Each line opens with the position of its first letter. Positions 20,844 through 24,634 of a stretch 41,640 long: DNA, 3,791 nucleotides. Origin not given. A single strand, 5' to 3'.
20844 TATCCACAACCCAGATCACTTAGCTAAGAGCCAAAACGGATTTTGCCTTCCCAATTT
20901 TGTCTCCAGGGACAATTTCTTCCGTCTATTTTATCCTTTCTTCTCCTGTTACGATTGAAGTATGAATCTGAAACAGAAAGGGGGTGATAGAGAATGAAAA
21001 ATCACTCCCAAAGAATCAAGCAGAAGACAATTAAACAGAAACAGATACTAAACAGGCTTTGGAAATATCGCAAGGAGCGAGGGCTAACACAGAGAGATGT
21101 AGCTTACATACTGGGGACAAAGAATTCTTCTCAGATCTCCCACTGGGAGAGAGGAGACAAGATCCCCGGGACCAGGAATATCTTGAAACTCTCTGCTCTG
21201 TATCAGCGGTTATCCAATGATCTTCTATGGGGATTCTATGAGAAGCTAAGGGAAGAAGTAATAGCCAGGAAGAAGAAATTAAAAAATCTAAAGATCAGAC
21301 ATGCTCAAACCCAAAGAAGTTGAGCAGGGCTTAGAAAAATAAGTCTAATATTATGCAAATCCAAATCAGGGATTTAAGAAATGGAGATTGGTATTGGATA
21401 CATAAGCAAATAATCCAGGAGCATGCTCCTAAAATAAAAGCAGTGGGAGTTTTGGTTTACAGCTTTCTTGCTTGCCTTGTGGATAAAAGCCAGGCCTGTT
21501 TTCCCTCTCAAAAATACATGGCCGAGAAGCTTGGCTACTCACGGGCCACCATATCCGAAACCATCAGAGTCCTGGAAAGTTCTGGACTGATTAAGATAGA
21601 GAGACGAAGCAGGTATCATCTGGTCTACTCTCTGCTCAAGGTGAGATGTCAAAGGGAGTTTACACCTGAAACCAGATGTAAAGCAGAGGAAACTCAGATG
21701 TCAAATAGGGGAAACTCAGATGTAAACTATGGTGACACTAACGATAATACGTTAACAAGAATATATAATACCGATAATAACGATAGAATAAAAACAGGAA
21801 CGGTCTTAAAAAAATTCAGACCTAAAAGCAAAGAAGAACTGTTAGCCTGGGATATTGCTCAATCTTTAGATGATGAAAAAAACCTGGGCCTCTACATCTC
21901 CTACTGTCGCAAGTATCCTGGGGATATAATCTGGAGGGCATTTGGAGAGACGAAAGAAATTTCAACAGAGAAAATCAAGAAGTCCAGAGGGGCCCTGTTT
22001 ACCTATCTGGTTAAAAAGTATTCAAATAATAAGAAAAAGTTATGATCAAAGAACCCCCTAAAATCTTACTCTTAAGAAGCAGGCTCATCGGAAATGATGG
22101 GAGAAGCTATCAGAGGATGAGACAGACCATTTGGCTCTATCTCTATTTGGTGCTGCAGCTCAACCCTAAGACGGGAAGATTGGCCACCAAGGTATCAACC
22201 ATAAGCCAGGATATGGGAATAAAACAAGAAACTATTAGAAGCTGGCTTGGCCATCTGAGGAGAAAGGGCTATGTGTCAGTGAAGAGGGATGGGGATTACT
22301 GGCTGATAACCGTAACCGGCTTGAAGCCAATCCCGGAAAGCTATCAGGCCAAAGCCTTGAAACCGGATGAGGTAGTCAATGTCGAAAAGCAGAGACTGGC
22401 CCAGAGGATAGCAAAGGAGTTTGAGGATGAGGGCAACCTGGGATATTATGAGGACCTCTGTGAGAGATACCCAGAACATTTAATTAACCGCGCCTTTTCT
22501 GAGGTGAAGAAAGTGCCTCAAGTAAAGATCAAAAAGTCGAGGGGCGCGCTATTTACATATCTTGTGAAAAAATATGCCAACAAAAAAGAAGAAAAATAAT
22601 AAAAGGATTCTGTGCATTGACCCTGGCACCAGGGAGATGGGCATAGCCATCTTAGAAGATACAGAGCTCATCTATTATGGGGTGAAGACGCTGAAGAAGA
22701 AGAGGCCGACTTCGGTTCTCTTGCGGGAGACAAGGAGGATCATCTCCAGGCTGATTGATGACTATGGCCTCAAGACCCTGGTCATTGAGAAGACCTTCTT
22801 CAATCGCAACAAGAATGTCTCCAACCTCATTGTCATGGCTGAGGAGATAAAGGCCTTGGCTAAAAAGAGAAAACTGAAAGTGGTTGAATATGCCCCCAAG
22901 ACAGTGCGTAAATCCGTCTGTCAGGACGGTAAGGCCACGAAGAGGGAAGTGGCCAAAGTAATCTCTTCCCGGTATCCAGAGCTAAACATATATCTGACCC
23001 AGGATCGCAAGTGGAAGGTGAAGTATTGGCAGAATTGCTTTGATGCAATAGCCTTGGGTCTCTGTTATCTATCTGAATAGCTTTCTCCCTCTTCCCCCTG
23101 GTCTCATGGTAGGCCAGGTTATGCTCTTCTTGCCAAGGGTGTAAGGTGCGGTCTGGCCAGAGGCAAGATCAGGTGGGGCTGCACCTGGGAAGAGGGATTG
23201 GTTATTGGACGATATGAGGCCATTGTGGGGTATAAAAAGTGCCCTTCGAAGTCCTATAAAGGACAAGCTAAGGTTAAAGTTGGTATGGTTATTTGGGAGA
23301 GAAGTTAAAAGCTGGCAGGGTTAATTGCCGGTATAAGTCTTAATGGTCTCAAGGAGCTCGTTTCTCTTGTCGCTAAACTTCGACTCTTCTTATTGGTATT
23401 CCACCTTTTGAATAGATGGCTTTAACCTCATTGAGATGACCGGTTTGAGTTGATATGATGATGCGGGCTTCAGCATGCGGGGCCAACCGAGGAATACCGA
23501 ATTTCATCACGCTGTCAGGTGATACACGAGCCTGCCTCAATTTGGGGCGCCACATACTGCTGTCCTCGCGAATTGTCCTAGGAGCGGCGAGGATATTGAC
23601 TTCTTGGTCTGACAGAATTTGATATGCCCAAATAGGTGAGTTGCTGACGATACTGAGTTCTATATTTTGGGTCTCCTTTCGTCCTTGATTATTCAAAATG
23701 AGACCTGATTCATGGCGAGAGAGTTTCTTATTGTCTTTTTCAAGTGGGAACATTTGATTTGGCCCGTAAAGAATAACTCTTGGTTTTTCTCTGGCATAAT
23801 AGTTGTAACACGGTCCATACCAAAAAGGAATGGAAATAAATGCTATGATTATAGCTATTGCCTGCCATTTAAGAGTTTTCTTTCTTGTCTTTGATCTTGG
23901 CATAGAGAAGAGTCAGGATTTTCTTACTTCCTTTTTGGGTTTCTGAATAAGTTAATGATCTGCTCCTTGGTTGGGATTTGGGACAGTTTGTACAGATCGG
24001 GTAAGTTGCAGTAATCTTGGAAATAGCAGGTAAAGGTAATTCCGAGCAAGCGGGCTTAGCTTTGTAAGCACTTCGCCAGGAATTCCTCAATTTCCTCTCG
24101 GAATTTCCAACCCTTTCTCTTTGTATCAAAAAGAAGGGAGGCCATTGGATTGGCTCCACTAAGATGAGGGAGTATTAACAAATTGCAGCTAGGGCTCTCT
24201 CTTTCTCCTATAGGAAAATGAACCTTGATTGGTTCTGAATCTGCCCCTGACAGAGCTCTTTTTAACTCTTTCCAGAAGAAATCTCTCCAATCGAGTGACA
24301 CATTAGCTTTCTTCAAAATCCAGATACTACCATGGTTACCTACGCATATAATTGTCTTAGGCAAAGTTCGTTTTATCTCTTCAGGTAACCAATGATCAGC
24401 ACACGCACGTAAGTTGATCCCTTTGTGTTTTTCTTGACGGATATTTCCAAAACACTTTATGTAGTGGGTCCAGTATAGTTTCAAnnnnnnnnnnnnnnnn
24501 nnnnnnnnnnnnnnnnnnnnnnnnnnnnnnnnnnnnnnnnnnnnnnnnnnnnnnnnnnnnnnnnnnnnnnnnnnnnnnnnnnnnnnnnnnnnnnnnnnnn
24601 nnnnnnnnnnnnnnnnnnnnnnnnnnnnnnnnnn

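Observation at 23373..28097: Co-oriented run of HNH nuclease, orphan 136-aa protein, PD-(D/E)xK nuclease, UDG-like glycosylase and membrane protein: candidate undescribed anti-MGE system(s)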

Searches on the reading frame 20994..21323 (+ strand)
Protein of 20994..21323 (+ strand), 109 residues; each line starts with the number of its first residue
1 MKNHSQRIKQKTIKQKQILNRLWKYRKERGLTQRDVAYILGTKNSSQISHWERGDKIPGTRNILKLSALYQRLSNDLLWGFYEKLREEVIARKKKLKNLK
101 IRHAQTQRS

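Call 6: search_protein_families(library=pfam, proteins=[window:20994-21323:+], max_evalue=0.1)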
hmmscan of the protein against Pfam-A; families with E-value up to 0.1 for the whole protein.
window:20994-21323:+ (109 aa): 6 families
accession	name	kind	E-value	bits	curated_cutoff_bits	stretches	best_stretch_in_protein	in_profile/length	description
PF01381.28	HTH_3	-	3.3e-09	37.1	23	1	24-71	3-49/55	Helix-turn-helix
PF12844.13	HTH_19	-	4.3e-09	36.6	30.2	1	21-73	3-54/64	Helix-turn-helix domain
PF13560.12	HTH_31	-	8.8e-06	26.4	27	1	22-71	6-55/64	Helix-turn-helix domain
PF02201.23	SWIB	-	0.016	15.4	25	1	8-33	13-38/74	SWIB/MDM2 domain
PF13744.12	HTH_37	-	0.038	14.2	27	1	17-54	18-54/80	Helix-turn-helix domain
PF05269.17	Phage_CII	-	0.039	14.6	21.3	1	17-58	16-49/91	Bacteriophage CII protein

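Call 7: search_protein_families(library=padloc, proteins=[window:20994-21323:+], max_evalue=0.1)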
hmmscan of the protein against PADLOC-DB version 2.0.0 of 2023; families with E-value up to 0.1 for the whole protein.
window:20994-21323:+ (109 aa): 15 families
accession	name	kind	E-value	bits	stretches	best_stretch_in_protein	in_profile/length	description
PDLC03951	RmrA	-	2.3e-07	28.1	1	20-79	11-69/400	-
PDLC04762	PDC-M64C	-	1.7e-06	26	1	7-55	17-64/97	-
PDLC04760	PDC-M64C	-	4.6e-06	24.9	1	5-67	14-75/93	-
PDLC03952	RmrA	-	4.9e-06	23.6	1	7-69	12-73/395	-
PDLC03947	RmrA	-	7.4e-06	23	1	10-71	4-64/383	-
PDLC03954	RmrA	-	8.4e-06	22.9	1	20-71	13-63/380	-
PDLC04758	PDC-M64B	-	5.5e-05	21.6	1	2-68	15-80/123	-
PDLC02926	HTH_VI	-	0.00021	19.5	1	22-93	6-75/92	-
PDLC04759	PDC-M64B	-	0.00046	18.2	1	7-67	16-75/135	-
PDLC03948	RmrA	-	0.00091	16.2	1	20-68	11-58/397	-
PDLC03664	Control_protein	-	0.0017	16.8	1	20-68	16-63/74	control protein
PDLC03956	RmrA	-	0.0017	15.4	1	18-71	9-62/399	-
PDLC03265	MTase_II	-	0.002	15.6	1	16-78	166-225/333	Type II methyltransferase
PDLC03949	RmrA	-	0.0037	14.2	1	21-69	6-53/363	-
PDLC04133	mad1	-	0.013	13.8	1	27-61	2-35/60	mads_1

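Call 10: search_protein_families(library=phrogs, proteins=[window:20994-21323:+], max_evalue=0.01)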
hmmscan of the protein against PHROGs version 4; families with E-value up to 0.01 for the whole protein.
window:20994-21323:+ (109 aa): 17 families
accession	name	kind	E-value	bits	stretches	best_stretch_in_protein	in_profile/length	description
phrog_8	-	transcription regulation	4.6e-11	43.7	1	13-84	159-222/346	transcriptional regulator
phrog_3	-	transcription regulation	2.6e-10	41.7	1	10-91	80-158/430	transcriptional repressor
phrog_4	-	transcription regulation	1.2e-08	35.4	1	9-69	126-183/400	transcriptional repressor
phrog_2967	-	transcription regulation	1.6e-06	28.8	1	14-71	7-63/225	transcriptional regulator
phrog_4836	-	transcription regulation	1.9e-06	28.6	1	12-90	70-144/194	CII-like regulator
phrog_2104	-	unknown function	1.6e-05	26.1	1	19-68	41-89/103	-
phrog_5119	-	unknown function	1.8e-05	25.6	1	8-72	42-107/152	-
phrog_7396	-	unknown function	4.4e-05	24.2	1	9-85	7-84/227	-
phrog_2439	-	transcription regulation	4.4e-05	23.5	1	20-105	10-94/367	transcriptional regulator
phrog_7950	-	transcription regulation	5.6e-05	24.1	1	24-54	14-43/68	transcriptional repressor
phrog_7241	-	transcription regulation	5.8e-05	24.1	1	22-77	66-120/122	transcriptional regulator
phrog_9908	-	DNA, RNA and nucleotide metabolism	5.8e-05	23.4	1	9-75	5-70/282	DNA binding protein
phrog_2328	-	transcription regulation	6.7e-05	23.7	1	11-62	8-58/128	transcriptional repressor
phrog_35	-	transcription regulation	0.00015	22.9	1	11-68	70-122/181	transcriptional repressor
phrog_1373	-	transcription regulation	0.0002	22.4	1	18-55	64-100/166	transcriptional regulator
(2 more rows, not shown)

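Call 11: search_protein_families(library=ncbifam, proteins=[window:20994-21323:+], max_evalue=0.01)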
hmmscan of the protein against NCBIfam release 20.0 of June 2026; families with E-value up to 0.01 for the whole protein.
window:20994-21323:+ (109 aa): 6 families
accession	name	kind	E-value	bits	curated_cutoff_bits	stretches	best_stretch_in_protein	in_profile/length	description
NF007257.0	PRK09706.1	subfamily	5.2e-09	36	101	1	14-96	2-83/135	transcriptional repressor DicA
NF041951.1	phage_RstR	subfamily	1.4e-08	35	80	1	19-88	4-73/108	RstR family transcriptional repressor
TIGR03830.1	CxxCG_CxxCG_HTH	subfamily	2e-05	24.3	61.8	1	5-59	51-106/127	type II TA system antitoxin MqsA family protein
TIGR03070.1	couple_hipB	subfamily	0.00091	19.1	71.65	1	17-56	2-40/58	type II toxin-antitoxin system Y4mF family antitoxin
NF047948.1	male_kill_WMK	equivalog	0.0071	15.8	300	1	10-58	155-203/300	WO male-killing family protein Wmk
NF047542.1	telomere_Tap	equivalog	0.0074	15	600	1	25-78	25-73/695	telomere-associated protein Tap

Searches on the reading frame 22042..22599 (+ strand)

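Call 6: search_protein_families(library=pfam, proteins=[window:22042-22599:+], max_evalue=0.1)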
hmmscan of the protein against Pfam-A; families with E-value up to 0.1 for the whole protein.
window:22042-22599:+ (185 aa): 10 families
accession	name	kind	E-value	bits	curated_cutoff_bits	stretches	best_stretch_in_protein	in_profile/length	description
PF13730.12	HTH_36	-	9.4e-06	25.8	25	1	34-78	10-55/55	Helix-turn-helix domain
PF01325.25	Fe_dep_repress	-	0.0036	17.9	26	1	49-83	23-57/60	Iron dependent repressor, N-terminal DNA binding domain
PF01978.25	TrmB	-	0.0057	16.9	25.6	1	49-84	23-58/68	Sugar-specific transcriptional regulator TrmB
PF02082.26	Rrf2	-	0.0065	17.1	30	1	37-82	12-57/132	Iron-dependent Transcriptional regulator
PF02002.24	TFIIE_alpha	-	0.0089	16.3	22.9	1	53-132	32-105/105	TFIIE alpha subunit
PF03965.22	Penicillinase_R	-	0.017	15.9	22.6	1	52-85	25-58/115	Penicillinase repressor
PF06056.18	Terminase_5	-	0.02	15.3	20.3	1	51-82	16-47/58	Putative ATPase subunit of terminase (gpP-like)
PF01726.22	LexA_DNA_bind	-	0.047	13.9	23.7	1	52-81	29-59/65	LexA DNA binding domain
PF13545.12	HTH_Crp_2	-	0.061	13.7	27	0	47-89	21-62/70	Crp-like helix-turn-helix domain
PF22798.2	DUF5817_CT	-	0.063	13.6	29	0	52-83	19-50/54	DUF5817, C-terminal domain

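Call 7: search_protein_families(library=padloc, proteins=[window:22042-22599:+], max_evalue=0.1)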
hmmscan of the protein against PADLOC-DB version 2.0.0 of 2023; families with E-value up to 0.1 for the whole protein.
window:22042-22599:+ (185 aa): 8 families
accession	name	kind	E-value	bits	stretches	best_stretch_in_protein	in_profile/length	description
PDLC01268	CasR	-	0.00066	17.7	1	49-86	138-174/179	"CAS-I,CAS-II,CAS-III,CAS-IV,CAS-V,CAS-VI; associated_signaling"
PDLC01044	Csa3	-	0.0026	15.7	1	49-87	150-184/194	Type I-A associated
PDLC04446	PDC-M13C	-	0.0048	15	0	170-184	7-21/69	-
PDLC01434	CasR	-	0.0079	14.1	1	49-85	142-178/191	"CAS-I,CAS-II,CAS-III,CAS-IV,CAS-V,CAS-VI; associated_signaling"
PDLC01438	Csa3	-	0.014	13.5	1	49-123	160-235/305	"CAS-I,CAS-II,CAS-III,CAS-IV,CAS-V,CAS-VI; associated_signaling"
PDLC01850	CARF3--CARF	-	0.014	13.3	1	48-82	159-193/209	-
PDLC02925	HTH_IX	-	0.024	12.3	1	65-100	188-222/240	-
PDLC03922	MkoB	-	0.032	11.5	1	49-95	43-89/610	-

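Call 10: search_protein_families(library=phrogs, proteins=[window:22042-22599:+], max_evalue=0.01)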
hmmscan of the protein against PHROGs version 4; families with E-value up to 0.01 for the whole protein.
window:22042-22599:+ (185 aa): 9 families
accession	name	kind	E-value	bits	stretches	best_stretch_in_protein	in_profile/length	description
phrog_7498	-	DNA, RNA and nucleotide metabolism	4.8e-07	30.2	1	44-122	52-132/296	DnaD-like helicase loader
phrog_186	-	DNA, RNA and nucleotide metabolism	4.3e-06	27.6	1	30-90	44-103/308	DnaD-like helicase loader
phrog_2440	-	transcription regulation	4e-05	24.5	1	48-123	43-121/126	transcriptional regulator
phrog_2030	-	transcription regulation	0.00068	20.4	1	25-93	14-79/202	transcriptional regulator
phrog_428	-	DNA, RNA and nucleotide metabolism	0.00069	19.9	1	32-99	110-182/455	replication initiation protein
phrog_270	-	DNA, RNA and nucleotide metabolism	0.0013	19.1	1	34-182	52-190/383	replication initiation protein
phrog_35456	-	unknown function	0.0031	18.3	1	31-92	113-175/189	-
phrog_633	-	transcription regulation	0.0053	18.2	0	50-91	18-59/111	transcriptional regulator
phrog_2514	-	DNA, RNA and nucleotide metabolism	0.0075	16.6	1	43-108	51-121/270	DnaD-like helicase loader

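Call 11: search_protein_families(library=ncbifam, proteins=[window:22042-22599:+], max_evalue=0.01)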
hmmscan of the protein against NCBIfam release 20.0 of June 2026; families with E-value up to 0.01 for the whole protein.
window:22042-22599:+ (185 aa): 0 families

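Call 55: search_protein_families(library=padloc, proteins=[L008:2132-3091:+, L008:3105-3365:+, L008:3638-4372:+, L008:4482-4730:+, L008:4931-5548:+, L008:5578-5796:+, L008:7026-7550:+, L008:7626-8246:+], max_evalue=0.01)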
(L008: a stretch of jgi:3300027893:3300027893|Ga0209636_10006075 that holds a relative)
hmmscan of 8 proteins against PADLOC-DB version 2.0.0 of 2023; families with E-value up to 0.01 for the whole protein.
L008:2132-3091:+ (319 aa): 0 families

L008:3105-3365:+ (86 aa): 1 family
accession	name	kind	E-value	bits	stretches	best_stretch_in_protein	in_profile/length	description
PDLC01660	Cas13Cterm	-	0.0015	16.5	1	5-75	47-114/194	Cas effector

L008:3638-4372:+ (244 aa): 1 family
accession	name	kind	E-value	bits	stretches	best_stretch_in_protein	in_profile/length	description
PDLC02353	AbiV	-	2.7e-10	38.3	1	18-106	24-106/196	AbiV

L008:4482-4730:+ (82 aa): 0 families

L008:4931-5548:+ (205 aa): 0 families

L008:5578-5796:+ (72 aa): 0 families

L008:7026-7550:+ (174 aa): 0 families

L008:7626-8246:+ (206 aa): 0 families

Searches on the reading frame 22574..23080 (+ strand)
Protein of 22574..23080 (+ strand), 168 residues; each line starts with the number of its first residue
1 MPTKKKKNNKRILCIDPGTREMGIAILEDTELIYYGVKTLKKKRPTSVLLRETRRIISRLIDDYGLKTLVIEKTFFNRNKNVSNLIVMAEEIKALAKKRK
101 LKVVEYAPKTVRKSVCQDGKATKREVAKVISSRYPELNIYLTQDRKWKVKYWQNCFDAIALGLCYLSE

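Call 6: search_protein_families(library=pfam, proteins=[window:22574-23080:+], max_evalue=0.1)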
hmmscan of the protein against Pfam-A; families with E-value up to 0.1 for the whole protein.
window:22574-23080:+ (168 aa): 7 families
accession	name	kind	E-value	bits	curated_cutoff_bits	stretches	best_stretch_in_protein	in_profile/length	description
PF02075.23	RuvC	-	2.6e-14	53.8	22.2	1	12-131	1-124/148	Crossover junction endodeoxyribonuclease RuvC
PF03652.20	RuvX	-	0.00014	22.7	29.2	1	11-103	2-89/134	Holliday junction resolvase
PF19044.6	P-loop_TraG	-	0.0016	17.6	25.8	1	67-146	232-313/413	TraG P-loop domain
PF04848.19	Pox_A22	-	0.0071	16.9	22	1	12-127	3-107/143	Poxvirus A22 protein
PF06336.17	Corona_5a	-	0.028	14.9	27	1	47-72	17-41/64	Coronavirus 5a protein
PF08427.15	ARMH3_C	-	0.041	14.1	27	1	53-155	118-217/231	Armadillo-like helical domain-containing protein 3, C-terminal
PF06207.16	DUF1002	-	0.076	13.1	26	0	86-148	136-195/220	Protein of unknown function (DUF1002)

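Call 7: search_protein_families(library=padloc, proteins=[window:22574-23080:+], max_evalue=0.1)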
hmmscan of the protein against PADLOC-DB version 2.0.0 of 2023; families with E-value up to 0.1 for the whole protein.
window:22574-23080:+ (168 aa): 0 families

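Call 10: search_protein_families(library=phrogs, proteins=[window:22574-23080:+], max_evalue=0.01)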
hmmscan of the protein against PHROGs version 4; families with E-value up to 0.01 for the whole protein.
window:22574-23080:+ (168 aa): 2 families
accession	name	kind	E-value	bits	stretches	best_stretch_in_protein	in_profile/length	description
phrog_159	-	DNA, RNA and nucleotide metabolism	1.4e-16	61.4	1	11-166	89-247/330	RuvC-like Holliday junction resolvase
phrog_1770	-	DNA, RNA and nucleotide metabolism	4.7e-10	40.7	1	8-147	2-129/158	Holliday junction resolvase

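Call 11: search_protein_families(library=ncbifam, proteins=[window:22574-23080:+], max_evalue=0.01)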
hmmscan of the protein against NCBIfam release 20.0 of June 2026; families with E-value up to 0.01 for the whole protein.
window:22574-23080:+ (168 aa): 5 families
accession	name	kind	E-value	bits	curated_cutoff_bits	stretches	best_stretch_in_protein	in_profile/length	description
NF000711.0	PRK00039.2-1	equivalog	2.6e-18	66.4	163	1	10-132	1-128/161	crossover junction endodeoxyribonuclease RuvC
TIGR00228.1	ruvC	equivalog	1.5e-11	44.4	100.65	1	12-131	1-124/156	crossover junction endodeoxyribonuclease RuvC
TIGR00250.1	RNAse_H_YqgF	equivalog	0.002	18.2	43.25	0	13-71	1-54/130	Holliday junction resolvase RuvX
TIGR03783.1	Bac_Flav_CT_G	subfamily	0.0027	15.6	261.55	1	66-159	646-743/829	TraG family conjugative transposon ATPase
NF040563.1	guided_IscB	equivalog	0.0057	15.8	175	0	6-43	48-86/314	RNA-guided endonuclease IscB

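Call 52: find_related_loci(query=window:22574-23080:+, collection=viral_contigs, flank=10000)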
Query window:22574-23080:+ (168 aa) in viral_contigs; peptide patterns used: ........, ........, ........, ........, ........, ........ (x = any residue, [..] = any of these).
15 stretches matched a pattern, but none encodes a relative of the query by tblastn (E <= 1e-3).

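Call 55: search_protein_families(library=padloc, proteins=[L008:2132-3091:+, L008:3105-3365:+, L008:3638-4372:+, L008:4482-4730:+, L008:4931-5548:+, L008:5578-5796:+, L008:7026-7550:+, L008:7626-8246:+], max_evalue=0.01)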
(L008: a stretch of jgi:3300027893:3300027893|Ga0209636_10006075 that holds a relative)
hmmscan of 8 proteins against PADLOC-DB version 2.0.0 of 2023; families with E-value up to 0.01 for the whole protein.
L008:2132-3091:+ (319 aa): 0 families

L008:3105-3365:+ (86 aa): 1 family
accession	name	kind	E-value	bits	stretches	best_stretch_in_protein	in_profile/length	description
PDLC01660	Cas13Cterm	-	0.0015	16.5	1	5-75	47-114/194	Cas effector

L008:3638-4372:+ (244 aa): 1 family
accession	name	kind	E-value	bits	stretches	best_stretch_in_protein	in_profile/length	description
PDLC02353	AbiV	-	2.7e-10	38.3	1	18-106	24-106/196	AbiV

L008:4482-4730:+ (82 aa): 0 families

L008:4931-5548:+ (205 aa): 0 families

L008:5578-5796:+ (72 aa): 0 families

L008:7026-7550:+ (174 aa): 0 families

L008:7626-8246:+ (206 aa): 0 families

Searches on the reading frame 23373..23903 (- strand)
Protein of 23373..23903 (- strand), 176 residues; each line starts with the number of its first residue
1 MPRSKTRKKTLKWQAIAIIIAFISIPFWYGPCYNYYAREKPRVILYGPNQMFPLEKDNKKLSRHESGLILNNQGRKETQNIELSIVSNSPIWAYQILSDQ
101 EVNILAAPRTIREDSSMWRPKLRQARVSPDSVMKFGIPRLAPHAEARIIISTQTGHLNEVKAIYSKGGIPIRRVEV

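Call 6: search_protein_families(library=pfam, proteins=[window:23373-23903:-], max_evalue=0.1)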
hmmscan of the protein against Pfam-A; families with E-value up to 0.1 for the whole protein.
window:23373-23903:- (176 aa): 0 families

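Call 7: search_protein_families(library=padloc, proteins=[window:23373-23903:-], max_evalue=0.1)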
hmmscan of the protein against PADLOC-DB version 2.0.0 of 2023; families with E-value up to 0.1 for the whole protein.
window:23373-23903:- (176 aa): 0 families

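Call 10: search_protein_families(library=phrogs, proteins=[window:23373-23903:-], max_evalue=0.01)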
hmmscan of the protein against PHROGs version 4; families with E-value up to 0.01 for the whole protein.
window:23373-23903:- (176 aa): 0 families

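Call 11: search_protein_families(library=ncbifam, proteins=[window:23373-23903:-], max_evalue=0.01)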
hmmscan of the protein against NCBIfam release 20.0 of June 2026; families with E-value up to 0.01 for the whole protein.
window:23373-23903:- (176 aa): 0 families

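Call 50: find_related_loci(query=window:23373-23903:-, collection=viral_contigs, flank=8000)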
Query window:23373-23903:- (176 aa) in viral_contigs; peptide patterns used: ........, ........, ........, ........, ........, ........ (x = any residue, [..] = any of these).
5 stretches matched a pattern, but none encodes a relative of the query by tblastn (E <= 1e-3).

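Call 55: search_protein_families(library=padloc, proteins=[L008:2132-3091:+, L008:3105-3365:+, L008:3638-4372:+, L008:4482-4730:+, L008:4931-5548:+, L008:5578-5796:+, L008:7026-7550:+, L008:7626-8246:+], max_evalue=0.01)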
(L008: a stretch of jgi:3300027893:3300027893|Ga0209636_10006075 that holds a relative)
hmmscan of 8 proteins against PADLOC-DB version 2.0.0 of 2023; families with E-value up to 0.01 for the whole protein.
L008:2132-3091:+ (319 aa): 0 families

L008:3105-3365:+ (86 aa): 1 family
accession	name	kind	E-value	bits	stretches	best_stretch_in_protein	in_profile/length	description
PDLC01660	Cas13Cterm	-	0.0015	16.5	1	5-75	47-114/194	Cas effector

L008:3638-4372:+ (244 aa): 1 family
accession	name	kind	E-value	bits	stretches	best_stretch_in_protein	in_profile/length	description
PDLC02353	AbiV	-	2.7e-10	38.3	1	18-106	24-106/196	AbiV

L008:4482-4730:+ (82 aa): 0 families

L008:4931-5548:+ (205 aa): 0 families

L008:5578-5796:+ (72 aa): 0 families

L008:7026-7550:+ (174 aa): 0 families

L008:7626-8246:+ (206 aa): 0 families

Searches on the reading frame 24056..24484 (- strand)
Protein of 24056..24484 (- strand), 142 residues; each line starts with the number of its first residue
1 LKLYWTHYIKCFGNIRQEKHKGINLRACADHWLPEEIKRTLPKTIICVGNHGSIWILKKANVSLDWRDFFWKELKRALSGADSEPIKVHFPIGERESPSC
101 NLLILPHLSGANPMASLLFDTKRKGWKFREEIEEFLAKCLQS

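Call 6: search_protein_families(library=pfam, proteins=[window:24056-24484:-], max_evalue=0.1)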
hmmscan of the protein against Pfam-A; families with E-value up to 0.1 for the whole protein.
window:24056-24484:- (142 aa): 1 family
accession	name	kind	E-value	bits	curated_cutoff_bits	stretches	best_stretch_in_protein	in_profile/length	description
PF03167.25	UDG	-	0.00018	22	24.3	1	3-123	50-128/141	Uracil DNA glycosylase superfamily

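Call 7: search_protein_families(library=padloc, proteins=[window:24056-24484:-], max_evalue=0.1)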
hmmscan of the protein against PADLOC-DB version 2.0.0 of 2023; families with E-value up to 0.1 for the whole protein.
window:24056-24484:- (142 aa): 0 families

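Call 10: search_protein_families(library=phrogs, proteins=[window:24056-24484:-], max_evalue=0.01)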
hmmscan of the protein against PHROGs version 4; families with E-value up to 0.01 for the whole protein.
window:24056-24484:- (142 aa): 0 families

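Call 11: search_protein_families(library=ncbifam, proteins=[window:24056-24484:-], max_evalue=0.01)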
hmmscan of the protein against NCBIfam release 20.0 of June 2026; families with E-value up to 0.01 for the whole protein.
window:24056-24484:- (142 aa): 2 families
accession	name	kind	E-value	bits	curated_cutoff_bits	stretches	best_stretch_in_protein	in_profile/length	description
NF040953.1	Arch_udg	equivalog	0.0044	16.6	250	1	3-64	75-134/184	type-4 uracil-DNA glycosylase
TIGR00758.1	UDG_fam4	subfamily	0.0086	15.8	125.3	0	3-62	64-121/173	uracil-DNA glycosylase, family 4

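Call 55: search_protein_families(library=padloc, proteins=[L008:2132-3091:+, L008:3105-3365:+, L008:3638-4372:+, L008:4482-4730:+, L008:4931-5548:+, L008:5578-5796:+, L008:7026-7550:+, L008:7626-8246:+], max_evalue=0.01)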
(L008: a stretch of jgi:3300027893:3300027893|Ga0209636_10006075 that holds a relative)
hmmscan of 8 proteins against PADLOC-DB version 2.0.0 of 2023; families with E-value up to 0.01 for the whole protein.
L008:2132-3091:+ (319 aa): 0 families

L008:3105-3365:+ (86 aa): 1 family
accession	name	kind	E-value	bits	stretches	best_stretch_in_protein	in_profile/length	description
PDLC01660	Cas13Cterm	-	0.0015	16.5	1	5-75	47-114/194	Cas effector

L008:3638-4372:+ (244 aa): 1 family
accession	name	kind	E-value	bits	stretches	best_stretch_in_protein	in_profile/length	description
PDLC02353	AbiV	-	2.7e-10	38.3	1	18-106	24-106/196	AbiV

L008:4482-4730:+ (82 aa): 0 families

L008:4931-5548:+ (205 aa): 0 families

L008:5578-5796:+ (72 aa): 0 families

L008:7026-7550:+ (174 aa): 0 families

L008:7626-8246:+ (206 aa): 0 families
